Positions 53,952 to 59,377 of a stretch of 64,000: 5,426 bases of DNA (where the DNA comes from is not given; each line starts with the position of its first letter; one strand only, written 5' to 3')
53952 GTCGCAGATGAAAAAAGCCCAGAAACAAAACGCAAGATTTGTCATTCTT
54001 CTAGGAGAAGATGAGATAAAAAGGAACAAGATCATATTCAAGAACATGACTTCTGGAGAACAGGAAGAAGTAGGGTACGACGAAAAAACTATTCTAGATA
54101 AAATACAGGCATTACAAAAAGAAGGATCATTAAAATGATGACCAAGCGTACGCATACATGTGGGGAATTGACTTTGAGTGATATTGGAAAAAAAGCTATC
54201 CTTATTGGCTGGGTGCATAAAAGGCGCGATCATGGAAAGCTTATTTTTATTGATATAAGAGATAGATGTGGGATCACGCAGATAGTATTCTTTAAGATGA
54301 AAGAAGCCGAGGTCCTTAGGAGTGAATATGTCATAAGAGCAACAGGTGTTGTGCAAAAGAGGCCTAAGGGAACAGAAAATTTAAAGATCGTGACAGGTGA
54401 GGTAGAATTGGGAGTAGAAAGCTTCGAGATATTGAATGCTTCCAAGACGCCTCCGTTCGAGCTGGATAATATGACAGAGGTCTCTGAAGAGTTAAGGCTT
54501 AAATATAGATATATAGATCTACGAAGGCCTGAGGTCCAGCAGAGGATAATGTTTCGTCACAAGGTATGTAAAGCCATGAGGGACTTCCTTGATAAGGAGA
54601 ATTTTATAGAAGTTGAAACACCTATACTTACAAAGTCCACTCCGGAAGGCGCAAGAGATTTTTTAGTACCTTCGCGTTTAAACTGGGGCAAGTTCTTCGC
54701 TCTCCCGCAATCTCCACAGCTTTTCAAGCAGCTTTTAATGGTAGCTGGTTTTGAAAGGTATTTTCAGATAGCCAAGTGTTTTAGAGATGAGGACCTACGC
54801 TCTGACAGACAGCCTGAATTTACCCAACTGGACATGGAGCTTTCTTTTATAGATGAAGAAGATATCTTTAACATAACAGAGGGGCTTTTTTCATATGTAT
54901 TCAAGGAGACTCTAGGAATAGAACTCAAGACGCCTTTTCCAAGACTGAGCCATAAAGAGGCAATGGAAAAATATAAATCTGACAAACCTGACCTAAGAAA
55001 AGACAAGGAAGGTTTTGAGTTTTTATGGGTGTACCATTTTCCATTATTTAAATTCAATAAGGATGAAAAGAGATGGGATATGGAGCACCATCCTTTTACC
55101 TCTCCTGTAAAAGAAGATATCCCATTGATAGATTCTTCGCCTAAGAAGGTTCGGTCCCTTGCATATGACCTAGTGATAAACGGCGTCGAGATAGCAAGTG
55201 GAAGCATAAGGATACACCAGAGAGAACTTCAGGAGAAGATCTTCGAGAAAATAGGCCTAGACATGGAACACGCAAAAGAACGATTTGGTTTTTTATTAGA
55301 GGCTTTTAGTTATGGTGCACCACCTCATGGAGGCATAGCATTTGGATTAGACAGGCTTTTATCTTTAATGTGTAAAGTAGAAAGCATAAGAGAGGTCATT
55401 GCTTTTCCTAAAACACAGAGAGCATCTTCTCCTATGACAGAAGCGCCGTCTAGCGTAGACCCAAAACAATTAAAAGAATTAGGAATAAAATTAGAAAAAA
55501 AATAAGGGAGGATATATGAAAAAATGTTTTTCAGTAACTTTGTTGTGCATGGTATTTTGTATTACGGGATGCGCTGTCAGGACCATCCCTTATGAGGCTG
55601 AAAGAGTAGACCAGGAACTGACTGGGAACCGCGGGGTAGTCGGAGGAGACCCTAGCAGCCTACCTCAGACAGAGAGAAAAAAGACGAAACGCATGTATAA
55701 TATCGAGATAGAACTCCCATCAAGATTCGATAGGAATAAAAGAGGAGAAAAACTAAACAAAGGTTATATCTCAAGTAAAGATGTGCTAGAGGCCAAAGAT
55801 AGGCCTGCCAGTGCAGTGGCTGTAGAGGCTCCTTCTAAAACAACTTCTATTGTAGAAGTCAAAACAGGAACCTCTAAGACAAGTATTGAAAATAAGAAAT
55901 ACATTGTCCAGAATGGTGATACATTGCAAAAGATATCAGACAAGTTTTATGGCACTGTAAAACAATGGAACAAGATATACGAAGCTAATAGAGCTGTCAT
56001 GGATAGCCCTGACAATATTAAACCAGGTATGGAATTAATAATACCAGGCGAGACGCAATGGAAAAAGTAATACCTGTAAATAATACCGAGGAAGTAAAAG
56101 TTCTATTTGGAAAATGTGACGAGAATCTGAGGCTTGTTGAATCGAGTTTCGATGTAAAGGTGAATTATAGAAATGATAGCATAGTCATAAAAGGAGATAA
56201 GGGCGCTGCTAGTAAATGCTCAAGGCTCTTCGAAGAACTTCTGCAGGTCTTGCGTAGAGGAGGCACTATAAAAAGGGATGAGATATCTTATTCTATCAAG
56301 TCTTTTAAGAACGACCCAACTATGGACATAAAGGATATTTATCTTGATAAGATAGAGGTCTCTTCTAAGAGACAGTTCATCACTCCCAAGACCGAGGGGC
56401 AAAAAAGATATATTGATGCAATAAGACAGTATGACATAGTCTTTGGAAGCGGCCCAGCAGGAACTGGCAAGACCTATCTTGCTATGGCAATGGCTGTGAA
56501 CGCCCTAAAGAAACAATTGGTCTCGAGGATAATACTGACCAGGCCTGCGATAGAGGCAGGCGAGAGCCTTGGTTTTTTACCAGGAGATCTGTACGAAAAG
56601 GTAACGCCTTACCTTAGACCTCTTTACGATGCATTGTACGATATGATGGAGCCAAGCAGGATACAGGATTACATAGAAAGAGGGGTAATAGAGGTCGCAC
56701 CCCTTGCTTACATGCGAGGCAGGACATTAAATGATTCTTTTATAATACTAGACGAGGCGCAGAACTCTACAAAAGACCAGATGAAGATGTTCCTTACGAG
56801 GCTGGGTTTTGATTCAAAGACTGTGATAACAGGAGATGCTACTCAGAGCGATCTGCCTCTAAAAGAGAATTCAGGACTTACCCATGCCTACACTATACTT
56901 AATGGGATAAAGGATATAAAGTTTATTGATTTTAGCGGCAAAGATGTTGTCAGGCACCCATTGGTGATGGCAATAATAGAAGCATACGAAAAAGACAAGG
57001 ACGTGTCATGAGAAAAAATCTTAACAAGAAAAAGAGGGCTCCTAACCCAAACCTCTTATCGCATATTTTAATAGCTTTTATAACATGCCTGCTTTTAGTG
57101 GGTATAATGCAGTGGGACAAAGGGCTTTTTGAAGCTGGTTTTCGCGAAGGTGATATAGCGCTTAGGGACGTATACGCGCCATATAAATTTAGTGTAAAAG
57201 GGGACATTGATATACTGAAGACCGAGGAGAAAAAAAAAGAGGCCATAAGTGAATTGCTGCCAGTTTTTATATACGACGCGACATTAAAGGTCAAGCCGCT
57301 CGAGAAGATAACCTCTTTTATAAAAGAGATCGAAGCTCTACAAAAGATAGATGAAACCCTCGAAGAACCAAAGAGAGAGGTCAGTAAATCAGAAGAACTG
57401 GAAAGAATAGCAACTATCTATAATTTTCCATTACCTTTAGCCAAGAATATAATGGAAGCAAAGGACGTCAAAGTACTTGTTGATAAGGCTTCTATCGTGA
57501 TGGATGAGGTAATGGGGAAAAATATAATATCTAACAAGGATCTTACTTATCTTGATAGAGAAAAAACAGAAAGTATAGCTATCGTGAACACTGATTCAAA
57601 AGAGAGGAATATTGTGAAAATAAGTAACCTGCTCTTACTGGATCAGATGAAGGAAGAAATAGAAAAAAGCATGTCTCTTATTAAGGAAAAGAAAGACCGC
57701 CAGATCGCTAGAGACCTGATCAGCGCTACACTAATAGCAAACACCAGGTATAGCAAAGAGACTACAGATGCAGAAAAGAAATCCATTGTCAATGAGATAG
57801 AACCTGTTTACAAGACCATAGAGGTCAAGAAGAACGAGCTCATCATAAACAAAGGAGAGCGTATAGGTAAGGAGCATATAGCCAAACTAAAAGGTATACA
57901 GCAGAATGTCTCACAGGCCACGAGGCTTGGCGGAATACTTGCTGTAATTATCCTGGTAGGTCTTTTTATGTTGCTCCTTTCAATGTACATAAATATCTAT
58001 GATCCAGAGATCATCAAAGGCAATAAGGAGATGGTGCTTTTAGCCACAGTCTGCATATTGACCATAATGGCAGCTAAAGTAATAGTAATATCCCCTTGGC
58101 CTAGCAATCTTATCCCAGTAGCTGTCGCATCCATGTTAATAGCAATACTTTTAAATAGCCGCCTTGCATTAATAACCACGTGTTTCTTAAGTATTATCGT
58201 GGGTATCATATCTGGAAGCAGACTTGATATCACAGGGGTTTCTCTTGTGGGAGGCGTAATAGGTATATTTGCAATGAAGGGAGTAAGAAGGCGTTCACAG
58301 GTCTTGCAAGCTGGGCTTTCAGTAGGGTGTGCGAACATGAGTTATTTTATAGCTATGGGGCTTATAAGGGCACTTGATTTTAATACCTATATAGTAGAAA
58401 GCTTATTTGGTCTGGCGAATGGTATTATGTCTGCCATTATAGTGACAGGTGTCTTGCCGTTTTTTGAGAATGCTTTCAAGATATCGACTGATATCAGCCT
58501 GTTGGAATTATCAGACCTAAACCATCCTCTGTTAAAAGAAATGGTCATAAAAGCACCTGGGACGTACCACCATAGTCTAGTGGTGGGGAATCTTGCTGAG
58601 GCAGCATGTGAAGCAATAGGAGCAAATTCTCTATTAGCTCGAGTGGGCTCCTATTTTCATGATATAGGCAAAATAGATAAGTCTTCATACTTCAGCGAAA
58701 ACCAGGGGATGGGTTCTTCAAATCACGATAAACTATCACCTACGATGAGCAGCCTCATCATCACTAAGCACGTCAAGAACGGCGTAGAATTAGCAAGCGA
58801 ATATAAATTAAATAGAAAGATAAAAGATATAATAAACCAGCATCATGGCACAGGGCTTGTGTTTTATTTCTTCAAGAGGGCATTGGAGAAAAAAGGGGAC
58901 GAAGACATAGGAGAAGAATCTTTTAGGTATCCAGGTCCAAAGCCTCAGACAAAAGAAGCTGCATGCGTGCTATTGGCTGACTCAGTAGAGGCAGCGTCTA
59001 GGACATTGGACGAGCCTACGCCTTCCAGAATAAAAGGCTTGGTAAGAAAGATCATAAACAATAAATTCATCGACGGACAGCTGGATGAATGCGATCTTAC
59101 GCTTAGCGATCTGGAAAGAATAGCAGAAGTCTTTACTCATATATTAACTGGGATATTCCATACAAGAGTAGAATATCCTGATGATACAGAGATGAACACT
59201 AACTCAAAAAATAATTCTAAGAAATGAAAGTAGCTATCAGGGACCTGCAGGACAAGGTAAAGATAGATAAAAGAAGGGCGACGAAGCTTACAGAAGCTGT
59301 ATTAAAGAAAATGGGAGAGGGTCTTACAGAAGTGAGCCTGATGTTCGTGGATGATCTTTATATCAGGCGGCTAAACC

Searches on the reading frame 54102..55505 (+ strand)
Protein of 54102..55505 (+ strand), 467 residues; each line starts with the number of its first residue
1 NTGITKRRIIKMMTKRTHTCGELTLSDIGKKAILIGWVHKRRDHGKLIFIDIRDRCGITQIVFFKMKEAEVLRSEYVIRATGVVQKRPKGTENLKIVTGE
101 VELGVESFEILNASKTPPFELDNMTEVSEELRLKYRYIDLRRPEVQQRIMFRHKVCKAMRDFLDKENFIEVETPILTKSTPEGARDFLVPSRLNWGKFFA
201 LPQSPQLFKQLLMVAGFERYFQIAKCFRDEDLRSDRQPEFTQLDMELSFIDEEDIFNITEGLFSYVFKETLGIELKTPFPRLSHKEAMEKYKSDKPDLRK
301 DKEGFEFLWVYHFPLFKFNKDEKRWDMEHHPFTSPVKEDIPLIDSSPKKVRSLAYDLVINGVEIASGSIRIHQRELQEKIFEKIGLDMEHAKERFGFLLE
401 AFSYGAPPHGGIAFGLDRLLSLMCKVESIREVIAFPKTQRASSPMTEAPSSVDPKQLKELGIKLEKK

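Call 58: search_protein_families(library=pfam, proteins=[window:54102-55505:+], max_evalue=0.00001)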
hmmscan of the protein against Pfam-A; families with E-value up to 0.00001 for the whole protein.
window:54102-55505:+ (467 aa): 2 families
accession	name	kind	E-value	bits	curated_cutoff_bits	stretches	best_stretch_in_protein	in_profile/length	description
PF00152.25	tRNA-synt_2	-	4e-126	420.7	25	1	128-439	1-308/308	tRNA synthetases class II (D, K and N)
PF01336.31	tRNA_anti-codon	-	3e-17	62.8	27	1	34-111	3-75/75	OB-fold nucleic acid binding domain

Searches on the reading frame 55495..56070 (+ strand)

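Call 58: search_protein_families(library=pfam, proteins=[window:55495-56070:+], max_evalue=0.00001)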
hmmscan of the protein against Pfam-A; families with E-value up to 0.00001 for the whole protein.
window:55495-56070:+ (191 aa): 1 family
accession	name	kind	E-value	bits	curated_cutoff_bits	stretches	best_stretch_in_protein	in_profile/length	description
PF01476.26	LysM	-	1.7e-09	37.9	20.9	1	136-184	1-43/43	LysM domain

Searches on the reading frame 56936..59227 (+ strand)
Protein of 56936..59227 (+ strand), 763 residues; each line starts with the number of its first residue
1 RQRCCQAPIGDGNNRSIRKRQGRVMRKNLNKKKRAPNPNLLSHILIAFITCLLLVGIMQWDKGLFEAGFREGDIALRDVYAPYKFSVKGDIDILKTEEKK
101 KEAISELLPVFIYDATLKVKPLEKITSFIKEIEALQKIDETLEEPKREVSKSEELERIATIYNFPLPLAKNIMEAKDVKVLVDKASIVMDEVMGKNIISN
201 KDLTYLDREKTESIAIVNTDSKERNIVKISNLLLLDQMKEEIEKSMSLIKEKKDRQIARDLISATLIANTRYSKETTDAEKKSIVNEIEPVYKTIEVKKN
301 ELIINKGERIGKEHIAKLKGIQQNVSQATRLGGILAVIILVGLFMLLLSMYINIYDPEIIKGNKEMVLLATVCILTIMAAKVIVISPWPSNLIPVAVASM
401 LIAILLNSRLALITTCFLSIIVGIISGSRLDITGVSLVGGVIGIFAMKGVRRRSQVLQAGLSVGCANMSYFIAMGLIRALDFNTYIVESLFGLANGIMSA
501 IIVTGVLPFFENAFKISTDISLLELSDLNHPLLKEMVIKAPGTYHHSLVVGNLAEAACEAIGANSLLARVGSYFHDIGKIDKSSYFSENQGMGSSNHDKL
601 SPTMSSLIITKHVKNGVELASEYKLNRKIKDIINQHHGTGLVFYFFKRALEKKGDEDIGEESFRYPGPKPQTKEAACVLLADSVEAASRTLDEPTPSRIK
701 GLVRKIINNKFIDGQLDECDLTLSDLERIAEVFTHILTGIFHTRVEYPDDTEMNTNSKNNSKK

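Call 58: search_protein_families(library=pfam, proteins=[window:56936-59227:+], max_evalue=0.00001)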
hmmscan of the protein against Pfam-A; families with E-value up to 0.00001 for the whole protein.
window:56936-59227:+ (763 aa): 3 families
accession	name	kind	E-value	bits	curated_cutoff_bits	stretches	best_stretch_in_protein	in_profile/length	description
PF07698.17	7TM-7TMR_HD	-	8.2e-38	130.7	29.4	1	334-518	4-190/190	7TM receptor with intracellular HD hydrolase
PF07697.16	7TMR-HDED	-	5.3e-26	92.4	27.6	1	71-320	2-219/224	7TM-HD extracellular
PF01966.28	HD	-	2e-15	57.5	22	1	543-686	1-115/116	HD domain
